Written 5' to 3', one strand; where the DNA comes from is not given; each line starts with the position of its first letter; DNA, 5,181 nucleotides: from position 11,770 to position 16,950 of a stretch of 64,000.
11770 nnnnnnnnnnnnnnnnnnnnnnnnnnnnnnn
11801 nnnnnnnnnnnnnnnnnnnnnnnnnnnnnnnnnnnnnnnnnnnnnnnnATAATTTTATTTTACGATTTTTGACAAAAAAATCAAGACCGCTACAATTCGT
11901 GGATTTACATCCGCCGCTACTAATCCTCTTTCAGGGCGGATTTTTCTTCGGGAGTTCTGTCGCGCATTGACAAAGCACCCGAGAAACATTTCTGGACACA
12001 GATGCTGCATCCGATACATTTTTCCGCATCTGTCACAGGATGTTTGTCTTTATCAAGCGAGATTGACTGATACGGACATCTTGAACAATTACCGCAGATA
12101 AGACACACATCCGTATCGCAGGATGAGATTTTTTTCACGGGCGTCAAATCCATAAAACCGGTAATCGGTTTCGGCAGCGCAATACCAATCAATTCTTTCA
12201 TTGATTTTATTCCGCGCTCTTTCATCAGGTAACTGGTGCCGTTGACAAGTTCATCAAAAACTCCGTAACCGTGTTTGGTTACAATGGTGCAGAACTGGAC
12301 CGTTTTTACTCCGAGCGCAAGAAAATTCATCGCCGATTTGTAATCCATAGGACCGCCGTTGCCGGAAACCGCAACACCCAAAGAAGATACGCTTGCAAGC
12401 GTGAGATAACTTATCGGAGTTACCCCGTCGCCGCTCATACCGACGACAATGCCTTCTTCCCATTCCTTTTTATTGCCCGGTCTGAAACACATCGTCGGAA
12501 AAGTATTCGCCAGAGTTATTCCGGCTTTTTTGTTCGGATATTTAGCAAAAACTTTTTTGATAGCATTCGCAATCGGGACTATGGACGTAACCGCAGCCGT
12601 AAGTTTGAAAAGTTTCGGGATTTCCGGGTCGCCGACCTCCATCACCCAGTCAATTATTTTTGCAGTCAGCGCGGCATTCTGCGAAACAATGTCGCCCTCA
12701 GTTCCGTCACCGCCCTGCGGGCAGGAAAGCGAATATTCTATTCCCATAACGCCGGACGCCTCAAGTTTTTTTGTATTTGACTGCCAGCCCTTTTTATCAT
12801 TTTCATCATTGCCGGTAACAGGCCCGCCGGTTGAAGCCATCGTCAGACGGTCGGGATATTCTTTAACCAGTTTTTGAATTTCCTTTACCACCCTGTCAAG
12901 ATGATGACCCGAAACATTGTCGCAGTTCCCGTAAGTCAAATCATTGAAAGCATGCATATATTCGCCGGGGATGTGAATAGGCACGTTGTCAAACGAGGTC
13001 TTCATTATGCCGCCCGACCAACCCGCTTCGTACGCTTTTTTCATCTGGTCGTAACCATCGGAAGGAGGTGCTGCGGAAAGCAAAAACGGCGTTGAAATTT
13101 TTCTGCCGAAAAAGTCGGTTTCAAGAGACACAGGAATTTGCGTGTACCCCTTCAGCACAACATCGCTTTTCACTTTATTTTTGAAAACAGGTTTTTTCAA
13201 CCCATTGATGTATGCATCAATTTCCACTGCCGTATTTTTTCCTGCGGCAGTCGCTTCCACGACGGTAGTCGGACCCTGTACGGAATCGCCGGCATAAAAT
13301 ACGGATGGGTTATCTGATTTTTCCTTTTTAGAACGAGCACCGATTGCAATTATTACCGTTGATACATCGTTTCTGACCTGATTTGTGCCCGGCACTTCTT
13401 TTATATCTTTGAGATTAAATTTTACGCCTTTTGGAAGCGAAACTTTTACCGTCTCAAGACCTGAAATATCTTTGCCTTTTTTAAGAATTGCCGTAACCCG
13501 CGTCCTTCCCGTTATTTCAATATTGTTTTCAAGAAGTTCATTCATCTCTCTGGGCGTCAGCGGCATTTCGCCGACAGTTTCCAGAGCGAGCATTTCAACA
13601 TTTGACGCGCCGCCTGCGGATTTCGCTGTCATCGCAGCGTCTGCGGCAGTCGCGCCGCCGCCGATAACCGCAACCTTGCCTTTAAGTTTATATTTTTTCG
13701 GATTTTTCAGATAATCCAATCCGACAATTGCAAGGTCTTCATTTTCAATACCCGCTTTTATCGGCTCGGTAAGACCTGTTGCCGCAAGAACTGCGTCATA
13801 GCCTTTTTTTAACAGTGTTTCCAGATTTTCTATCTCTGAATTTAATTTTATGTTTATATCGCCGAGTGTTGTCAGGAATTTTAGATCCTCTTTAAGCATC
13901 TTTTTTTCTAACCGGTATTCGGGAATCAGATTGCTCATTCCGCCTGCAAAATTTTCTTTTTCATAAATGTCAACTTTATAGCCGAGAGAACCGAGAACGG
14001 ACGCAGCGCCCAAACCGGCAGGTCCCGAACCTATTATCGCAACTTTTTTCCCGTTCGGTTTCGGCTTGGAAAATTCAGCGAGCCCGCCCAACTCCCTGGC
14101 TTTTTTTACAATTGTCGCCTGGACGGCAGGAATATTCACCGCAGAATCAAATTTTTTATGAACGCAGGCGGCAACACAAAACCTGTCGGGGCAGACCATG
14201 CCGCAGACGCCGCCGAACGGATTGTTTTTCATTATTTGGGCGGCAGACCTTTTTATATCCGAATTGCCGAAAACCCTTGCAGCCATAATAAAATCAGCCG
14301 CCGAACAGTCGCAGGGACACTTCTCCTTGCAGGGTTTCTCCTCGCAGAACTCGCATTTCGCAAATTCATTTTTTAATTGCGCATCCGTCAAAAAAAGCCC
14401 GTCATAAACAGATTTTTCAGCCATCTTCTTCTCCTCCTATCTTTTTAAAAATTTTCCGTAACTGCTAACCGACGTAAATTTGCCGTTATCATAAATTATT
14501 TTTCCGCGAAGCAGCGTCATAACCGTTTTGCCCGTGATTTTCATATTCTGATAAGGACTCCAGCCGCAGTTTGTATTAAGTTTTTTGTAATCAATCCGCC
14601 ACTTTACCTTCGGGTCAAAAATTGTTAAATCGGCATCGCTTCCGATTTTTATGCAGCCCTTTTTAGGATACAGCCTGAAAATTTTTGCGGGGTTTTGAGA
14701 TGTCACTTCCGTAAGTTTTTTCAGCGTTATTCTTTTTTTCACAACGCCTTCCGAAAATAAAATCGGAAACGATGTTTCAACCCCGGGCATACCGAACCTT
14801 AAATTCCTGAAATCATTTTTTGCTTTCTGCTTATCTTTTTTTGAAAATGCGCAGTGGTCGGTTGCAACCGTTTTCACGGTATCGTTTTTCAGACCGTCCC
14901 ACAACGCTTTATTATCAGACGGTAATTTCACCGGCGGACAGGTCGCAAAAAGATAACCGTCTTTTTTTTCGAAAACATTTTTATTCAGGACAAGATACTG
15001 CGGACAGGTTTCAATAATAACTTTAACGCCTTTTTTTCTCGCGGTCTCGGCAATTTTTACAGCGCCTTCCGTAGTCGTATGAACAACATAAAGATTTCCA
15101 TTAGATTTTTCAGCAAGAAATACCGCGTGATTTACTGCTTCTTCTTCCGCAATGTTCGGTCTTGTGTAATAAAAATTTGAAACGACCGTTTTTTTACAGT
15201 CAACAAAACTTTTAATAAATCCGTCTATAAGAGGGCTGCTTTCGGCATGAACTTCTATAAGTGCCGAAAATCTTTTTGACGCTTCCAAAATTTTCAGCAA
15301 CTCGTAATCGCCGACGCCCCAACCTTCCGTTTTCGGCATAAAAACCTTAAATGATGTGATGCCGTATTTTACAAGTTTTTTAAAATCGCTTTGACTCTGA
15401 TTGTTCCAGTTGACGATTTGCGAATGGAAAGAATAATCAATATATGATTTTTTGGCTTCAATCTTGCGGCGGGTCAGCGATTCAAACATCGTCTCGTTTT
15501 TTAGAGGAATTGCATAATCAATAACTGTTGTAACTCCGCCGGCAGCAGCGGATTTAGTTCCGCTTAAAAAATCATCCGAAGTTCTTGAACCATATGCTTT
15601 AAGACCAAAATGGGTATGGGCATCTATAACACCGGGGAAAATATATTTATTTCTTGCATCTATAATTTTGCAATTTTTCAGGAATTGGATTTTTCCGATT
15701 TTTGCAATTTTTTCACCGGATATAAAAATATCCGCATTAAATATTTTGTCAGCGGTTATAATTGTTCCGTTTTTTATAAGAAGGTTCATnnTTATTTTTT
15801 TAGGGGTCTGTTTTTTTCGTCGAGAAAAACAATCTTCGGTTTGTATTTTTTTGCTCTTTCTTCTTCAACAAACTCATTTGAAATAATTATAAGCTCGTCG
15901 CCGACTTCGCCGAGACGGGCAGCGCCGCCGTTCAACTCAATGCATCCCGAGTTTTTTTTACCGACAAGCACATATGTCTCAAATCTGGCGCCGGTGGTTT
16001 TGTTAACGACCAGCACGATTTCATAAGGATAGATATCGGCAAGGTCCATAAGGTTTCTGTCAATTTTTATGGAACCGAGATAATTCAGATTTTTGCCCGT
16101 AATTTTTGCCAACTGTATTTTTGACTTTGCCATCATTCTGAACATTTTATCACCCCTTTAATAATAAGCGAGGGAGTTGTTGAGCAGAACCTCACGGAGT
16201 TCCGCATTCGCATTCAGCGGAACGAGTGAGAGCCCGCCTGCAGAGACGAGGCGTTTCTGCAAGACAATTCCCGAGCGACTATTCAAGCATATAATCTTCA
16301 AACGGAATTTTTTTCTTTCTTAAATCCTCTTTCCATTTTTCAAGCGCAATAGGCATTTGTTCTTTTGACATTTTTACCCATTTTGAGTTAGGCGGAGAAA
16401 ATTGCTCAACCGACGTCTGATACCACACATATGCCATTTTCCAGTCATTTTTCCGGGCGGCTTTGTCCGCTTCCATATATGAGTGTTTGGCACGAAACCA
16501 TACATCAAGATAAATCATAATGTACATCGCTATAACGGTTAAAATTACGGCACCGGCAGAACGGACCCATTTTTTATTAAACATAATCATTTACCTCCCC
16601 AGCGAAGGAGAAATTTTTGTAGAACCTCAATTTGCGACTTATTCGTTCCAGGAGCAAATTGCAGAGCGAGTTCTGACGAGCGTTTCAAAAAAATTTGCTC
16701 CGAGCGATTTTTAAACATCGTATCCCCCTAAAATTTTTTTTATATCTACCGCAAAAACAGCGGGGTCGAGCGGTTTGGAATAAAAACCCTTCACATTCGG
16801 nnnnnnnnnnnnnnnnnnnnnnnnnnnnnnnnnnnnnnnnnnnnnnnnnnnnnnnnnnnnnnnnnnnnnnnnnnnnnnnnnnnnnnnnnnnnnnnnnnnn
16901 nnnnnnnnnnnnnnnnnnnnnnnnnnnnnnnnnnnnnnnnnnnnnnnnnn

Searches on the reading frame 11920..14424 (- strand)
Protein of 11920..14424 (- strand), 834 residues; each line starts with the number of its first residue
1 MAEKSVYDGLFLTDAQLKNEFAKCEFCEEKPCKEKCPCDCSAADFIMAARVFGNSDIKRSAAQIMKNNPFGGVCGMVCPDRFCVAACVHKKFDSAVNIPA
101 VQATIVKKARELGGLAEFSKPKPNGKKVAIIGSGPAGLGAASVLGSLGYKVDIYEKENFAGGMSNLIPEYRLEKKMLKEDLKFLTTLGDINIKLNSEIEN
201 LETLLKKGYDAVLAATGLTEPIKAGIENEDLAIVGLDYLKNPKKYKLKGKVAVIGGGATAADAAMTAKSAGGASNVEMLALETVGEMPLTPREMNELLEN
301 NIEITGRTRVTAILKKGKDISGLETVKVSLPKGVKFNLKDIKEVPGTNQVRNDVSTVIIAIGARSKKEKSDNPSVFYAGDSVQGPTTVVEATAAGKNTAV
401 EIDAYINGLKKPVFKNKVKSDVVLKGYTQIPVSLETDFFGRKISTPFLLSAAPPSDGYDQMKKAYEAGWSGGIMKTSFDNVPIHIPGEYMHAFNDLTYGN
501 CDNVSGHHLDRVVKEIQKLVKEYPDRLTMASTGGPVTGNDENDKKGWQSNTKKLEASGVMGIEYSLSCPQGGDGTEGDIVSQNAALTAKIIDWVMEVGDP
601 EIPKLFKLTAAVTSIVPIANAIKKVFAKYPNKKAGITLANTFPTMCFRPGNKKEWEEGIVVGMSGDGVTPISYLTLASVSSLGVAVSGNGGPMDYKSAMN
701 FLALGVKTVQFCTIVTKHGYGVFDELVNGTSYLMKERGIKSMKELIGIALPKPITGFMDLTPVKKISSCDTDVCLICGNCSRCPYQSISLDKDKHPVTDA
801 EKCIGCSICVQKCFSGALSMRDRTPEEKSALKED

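Call 14: search_protein_families(library=pfam, proteins=[window:11920-14424:-])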
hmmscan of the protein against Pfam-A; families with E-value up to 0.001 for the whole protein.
window:11920-14424:- (834 aa): 9 families
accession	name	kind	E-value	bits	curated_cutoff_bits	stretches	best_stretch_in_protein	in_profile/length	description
PF07992.20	Pyr_redox_2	-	5.5e-18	65.8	26.1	1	126-369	1-243/291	Pyridine nucleotide-disulphide oxidoreductase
PF14691.11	Fer4_20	-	1.3e-14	54.4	25.8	1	13-111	13-110/113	Dihydroprymidine dehydrogenase domain II, 4Fe-4S cluster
PF13738.12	Pyr_redox_3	-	7.9e-10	38.9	30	1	211-318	127-243/305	Pyridine nucleotide-disulphide oxidoreductase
PF13450.12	NAD_binding_8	-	4e-06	27.5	21.9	1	130-164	1-35/68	NAD(P)-binding Rossmann-like domain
PF00070.33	Pyr_redox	-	1.4e-05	26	22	0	127-159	1-33/82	Pyridine nucleotide-disulphide oxidoreductase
PF01262.27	AlaDh_PNT_C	-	3.8e-05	23.7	23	0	126-157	29-60/214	Alanine dehydrogenase/PNT, C-terminal domain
PF00037.32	Fer4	-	7e-05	22.9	21.1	1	797-818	2-23/24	4Fe-4S binding domain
PF14697.11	Fer4_21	-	0.0001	22.8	35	1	770-814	4-52/59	4Fe-4S dicluster domain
PF13187.11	Fer4_9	-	0.00038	20.9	27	1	774-817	2-51/52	4Fe-4S dicluster domain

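Call 57: find_homologous_proteins(query=window:11920-14424:-, max_evalue=1e-100)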
Query window:11920-14424:- (834 aa): 2404 proteins with E <= 1e-100 among 8000 candidates; the best 120 are listed.
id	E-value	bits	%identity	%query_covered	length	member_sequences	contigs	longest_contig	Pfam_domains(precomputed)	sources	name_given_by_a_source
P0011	0.0e+0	1889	100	100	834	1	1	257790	PF13450.13,PF14691.12,PF07992.21,PF00070.34,PF13738.13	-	-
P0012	0.0e+0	1781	94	100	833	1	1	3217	PF13450.13,PF14691.12,PF07992.21,PF00070.34,PF13738.13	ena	-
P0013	0.0e+0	1770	93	100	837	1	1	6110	PF14697.12,PF13450.13,PF14691.12,PF07992.21,PF13738.13,PF12831.14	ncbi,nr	ncbi:MAG: FAD-dependent oxidoreductase [Elusimicrobiota bacterium]|nr:FAD-dependent oxidoreductase [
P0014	0.0e+0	1769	93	100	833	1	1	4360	PF13450.13,PF14691.12,PF07992.21,PF13738.13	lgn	-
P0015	0.0e+0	1723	90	100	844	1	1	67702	PF13450.13,PF14691.12,PF07992.21,PF00070.34,PF13738.13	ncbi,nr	ncbi:MAG: FAD-dependent oxidoreductase [Elusimicrobia bacterium]|nr:FAD-dependent oxidoreductase [El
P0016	0.0e+0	1701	89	100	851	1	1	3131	PF13450.13,PF14691.12,PF07992.21,PF00070.34,PF13738.13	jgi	-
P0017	0.0e+0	1681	86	100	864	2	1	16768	PF13450.13,PF14691.12,PF07992.21,PF00070.34,PF13738.13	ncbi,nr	ncbi:MAG TPA: dihydropyrimidine dehydrogenase [Elusimicrobia bacterium]|nr:dihydropyrimidine dehydro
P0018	0.0e+0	1663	85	100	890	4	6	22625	PF14697.12,PF13450.13,PF14691.12,PF07992.21,PF00070.34,PF13738.13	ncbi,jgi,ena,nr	ncbi:MAG: dihydropyrimidine dehydrogenase [Elusimicrobia bacterium CG06_land_8_20_14_3_00_38_11]|nr:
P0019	0.0e+0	1620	85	99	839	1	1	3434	PF13450.13,PF14691.12,PF07992.21,PF00070.34,PF00037.33,PF13738.13,PF01134.29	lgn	-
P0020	0.0e+0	1603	84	99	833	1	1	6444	PF13450.13,PF14691.12,PF07992.21,PF00070.34,PF13738.13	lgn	-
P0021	0.0e+0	1588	83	99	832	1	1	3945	PF14697.12,PF13450.13,PF14691.12,PF07992.21,PF00070.34,PF13738.13,PF13237.12,PF13187.12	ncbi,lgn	ncbi:MAG: FAD-dependent oxidoreductase [Elusimicrobiota bacterium]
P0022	0.0e+0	1570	83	99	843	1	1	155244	PF13450.13,PF14691.12,PF07992.21,PF00070.34,PF13738.13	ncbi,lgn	ncbi:MAG: FAD-dependent oxidoreductase [Elusimicrobiota bacterium]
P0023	0.0e+0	1562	83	99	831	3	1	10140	PF13450.13,PF14691.12,PF07992.21,PF00070.34,PF13738.13,PF01180.28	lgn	-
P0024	0.0e+0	1557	83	99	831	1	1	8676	PF13450.13,PF14691.12,PF07992.21,PF00070.34,PF13738.13,PF01180.28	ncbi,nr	ncbi:MAG: FAD-dependent oxidoreductase [Endomicrobiia bacterium]|nr:FAD-dependent oxidoreductase [En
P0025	0.0e+0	1553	81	99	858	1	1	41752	PF13450.13,PF14691.12,PF07992.21,PF00070.34,PF13738.13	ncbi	-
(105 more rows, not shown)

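Call 58: find_encoding_contigs(protein=P0015, flank=10000, max_places=2)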
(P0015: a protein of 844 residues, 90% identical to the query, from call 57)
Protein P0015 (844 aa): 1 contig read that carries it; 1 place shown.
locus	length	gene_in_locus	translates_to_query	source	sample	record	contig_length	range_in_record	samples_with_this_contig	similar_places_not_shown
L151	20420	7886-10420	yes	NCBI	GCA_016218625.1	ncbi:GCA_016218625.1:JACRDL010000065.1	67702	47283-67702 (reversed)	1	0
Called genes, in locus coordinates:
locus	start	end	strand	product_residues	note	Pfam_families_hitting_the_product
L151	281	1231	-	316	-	PF07396:Porin_O_P, PF13609:Porin_4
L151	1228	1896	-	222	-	-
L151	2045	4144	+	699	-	PF11028:TMEM260_N, PF21033:RMD1-3 (faint), PF07719:TPR_2 (faint), PF14559:TPR_19 (faint), PF13414:TPR_11, PF13432:TPR_16 (weak), PF00515:TPR_1 (weak), PF13181:TPR_8 (weak), +3 more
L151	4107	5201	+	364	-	-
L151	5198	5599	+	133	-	PF00072:Response_reg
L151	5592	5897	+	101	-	-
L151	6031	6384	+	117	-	PF02261:Asp_decarbox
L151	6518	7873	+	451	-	PF01979:Amidohydro_1, PF07969:Amidohydro_3 (weak)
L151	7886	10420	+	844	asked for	PF14691:Fer4_20, PF00070:Pyr_redox (faint), PF07992:Pyr_redox_2, PF13450:NAD_binding_8 (weak), PF13738:Pyr_redox_3 (faint)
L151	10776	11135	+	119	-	-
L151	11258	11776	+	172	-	PF10543:ORF6N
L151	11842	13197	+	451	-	PF22039:HUTI_composite_bact (faint), PF01979:Amidohydro_1, PF07969:Amidohydro_3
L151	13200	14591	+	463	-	PF09861:Lar_N, PF21113:LarA_C (weak)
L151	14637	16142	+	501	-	PF01565:FAD_binding_4, PF02913:FAD-oxidase_C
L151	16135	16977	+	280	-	PF05681:Fumerase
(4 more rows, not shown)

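Call 59: find_encoding_contigs(protein=P0018, flank=10000, max_places=2)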
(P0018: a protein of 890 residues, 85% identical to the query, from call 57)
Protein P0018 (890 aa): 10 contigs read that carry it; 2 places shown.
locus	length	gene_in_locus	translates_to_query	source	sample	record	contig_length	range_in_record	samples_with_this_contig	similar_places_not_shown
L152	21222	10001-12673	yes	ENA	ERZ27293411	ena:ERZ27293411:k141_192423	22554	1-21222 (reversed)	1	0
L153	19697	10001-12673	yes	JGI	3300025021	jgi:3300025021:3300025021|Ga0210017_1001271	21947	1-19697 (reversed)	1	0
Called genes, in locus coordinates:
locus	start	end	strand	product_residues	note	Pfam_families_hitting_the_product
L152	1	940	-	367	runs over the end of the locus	PF00005:ABC_tran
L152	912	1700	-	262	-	PF00528:BPD_transp_1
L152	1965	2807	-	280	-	PF13531:SBP_bac_11, PF01547:SBP_bac_1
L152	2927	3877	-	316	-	PF07396:Porin_O_P, PF13609:Porin_4 (weak)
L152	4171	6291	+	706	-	PF11028:TMEM260_N, PF13174:TPR_6 (faint), PF00515:TPR_1 (weak), PF13414:TPR_11, PF13432:TPR_16 (weak), PF00515:TPR_1, PF07719:TPR_2 (weak), PF13181:TPR_8, +5 more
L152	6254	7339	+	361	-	-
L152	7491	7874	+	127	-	PF00072:Response_reg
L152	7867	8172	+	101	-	-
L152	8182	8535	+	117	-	PF02261:Asp_decarbox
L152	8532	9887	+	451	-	PF01979:Amidohydro_1, PF07969:Amidohydro_3 (weak)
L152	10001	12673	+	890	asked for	PF14691:Fer4_20, PF00070:Pyr_redox (faint), PF07992:Pyr_redox_2, PF13450:NAD_binding_8 (weak), PF13738:Pyr_redox_3 (faint), PF14697:Fer4_21 (weak)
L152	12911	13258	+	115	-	-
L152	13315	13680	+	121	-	PF02311:AraC_binding (weak), PF07883:Cupin_2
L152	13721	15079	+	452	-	PF01979:Amidohydro_1, PF07969:Amidohydro_3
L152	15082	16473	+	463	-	PF09861:Lar_N, PF21113:LarA_C (faint)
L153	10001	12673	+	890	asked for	PF14691:Fer4_20, PF00070:Pyr_redox (faint), PF07992:Pyr_redox_2, PF13450:NAD_binding_8 (weak), PF13738:Pyr_redox_3 (faint), PF14697:Fer4_21 (weak)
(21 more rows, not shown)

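Call 60: find_encoding_contigs(protein=P0022, flank=10000, max_places=2)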
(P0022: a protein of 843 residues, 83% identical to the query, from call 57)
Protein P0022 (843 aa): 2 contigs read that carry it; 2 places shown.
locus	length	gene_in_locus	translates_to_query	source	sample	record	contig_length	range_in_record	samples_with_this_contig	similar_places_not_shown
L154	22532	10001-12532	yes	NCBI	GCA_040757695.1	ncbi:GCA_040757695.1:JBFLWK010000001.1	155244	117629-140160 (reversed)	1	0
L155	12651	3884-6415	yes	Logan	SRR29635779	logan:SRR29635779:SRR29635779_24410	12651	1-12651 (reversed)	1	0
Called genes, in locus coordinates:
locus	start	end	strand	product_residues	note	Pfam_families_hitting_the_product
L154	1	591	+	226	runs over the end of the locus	PF13424:TPR_12 (weak), PF13432:TPR_16 (weak), PF13414:TPR_11, PF13432:TPR_16, PF00515:TPR_1, PF07719:TPR_2, PF13181:TPR_8, PF13414:TPR_11, +12 more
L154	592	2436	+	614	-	PF13584:BatD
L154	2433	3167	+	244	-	PF13414:TPR_11 (faint), PF00515:TPR_1 (weak), PF07719:TPR_2 (weak), PF13181:TPR_8 (weak), PF08239:SH3_3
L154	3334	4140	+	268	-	PF00793:DAHP_synth_1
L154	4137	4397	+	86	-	PF12773:DZR (faint)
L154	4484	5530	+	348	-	-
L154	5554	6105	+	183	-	PF00702:Hydrolase (faint), PF08282:Hydrolase_3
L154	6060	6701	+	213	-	PF06835:LptC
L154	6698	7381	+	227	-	PF06835:LptC (faint), PF03968:LptD_N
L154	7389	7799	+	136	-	PF00072:Response_reg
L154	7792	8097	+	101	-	-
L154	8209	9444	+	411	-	PF07992:Pyr_redox_2, PF13738:Pyr_redox_3, PF00070:Pyr_redox, PF01266:DAO (faint), PF18267:Rubredoxin_C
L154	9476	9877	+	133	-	-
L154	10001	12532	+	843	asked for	PF14691:Fer4_20, PF00070:Pyr_redox (faint), PF07992:Pyr_redox_2, PF13450:NAD_binding_8 (weak), PF13738:Pyr_redox_3 (faint)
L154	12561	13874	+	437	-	PF04060:FeS, PF03599:CdhD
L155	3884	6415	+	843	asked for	PF14691:Fer4_20, PF00070:Pyr_redox (faint), PF07992:Pyr_redox_2, PF13450:NAD_binding_8 (weak), PF13738:Pyr_redox_3 (faint)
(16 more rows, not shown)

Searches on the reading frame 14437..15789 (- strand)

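Call 14: search_protein_families(library=pfam, proteins=[window:14437-15789:-])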
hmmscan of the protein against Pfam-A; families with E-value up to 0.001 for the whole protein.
window:14437-15789:- (450 aa): 2 families
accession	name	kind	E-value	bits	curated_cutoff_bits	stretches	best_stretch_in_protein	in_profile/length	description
PF01979.26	Amidohydro_1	-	9.6e-23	81.4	25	1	49-431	1-344/345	Amidohydrolase family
PF07969.17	Amidohydro_3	-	2.6e-11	44.1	29.7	1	352-433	405-472/472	Amidohydrolase family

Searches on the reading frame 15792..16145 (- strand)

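Call 14: search_protein_families(library=pfam, proteins=[window:15792-16145:-])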
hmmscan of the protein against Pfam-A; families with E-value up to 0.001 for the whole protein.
window:15792-16145:- (117 aa): 1 family
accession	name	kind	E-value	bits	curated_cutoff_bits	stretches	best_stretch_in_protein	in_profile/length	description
PF02261.22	Asp_decarbox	-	2.2e-42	144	25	1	1-113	1-113/115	Aspartate decarboxylase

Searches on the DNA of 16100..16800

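Call 10: search_rna_families(source=window, start=16100, end=16800, threshold=evalue, max_evalue=10)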
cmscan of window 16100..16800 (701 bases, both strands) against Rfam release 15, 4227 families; matches with E-value up to 10: 2.
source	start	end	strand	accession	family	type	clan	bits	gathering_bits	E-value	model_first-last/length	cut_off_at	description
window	16565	16792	-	RF02159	PART1_1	Gene; lncRNA;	-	20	65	2.4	1-218/218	no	Prostate androgen-regulated transcript 1 conserved region 1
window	16688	16747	+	RF00238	ctRNA_pND324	Gene; antisense;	-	19.3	45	4.7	1-86/86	no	ctRNA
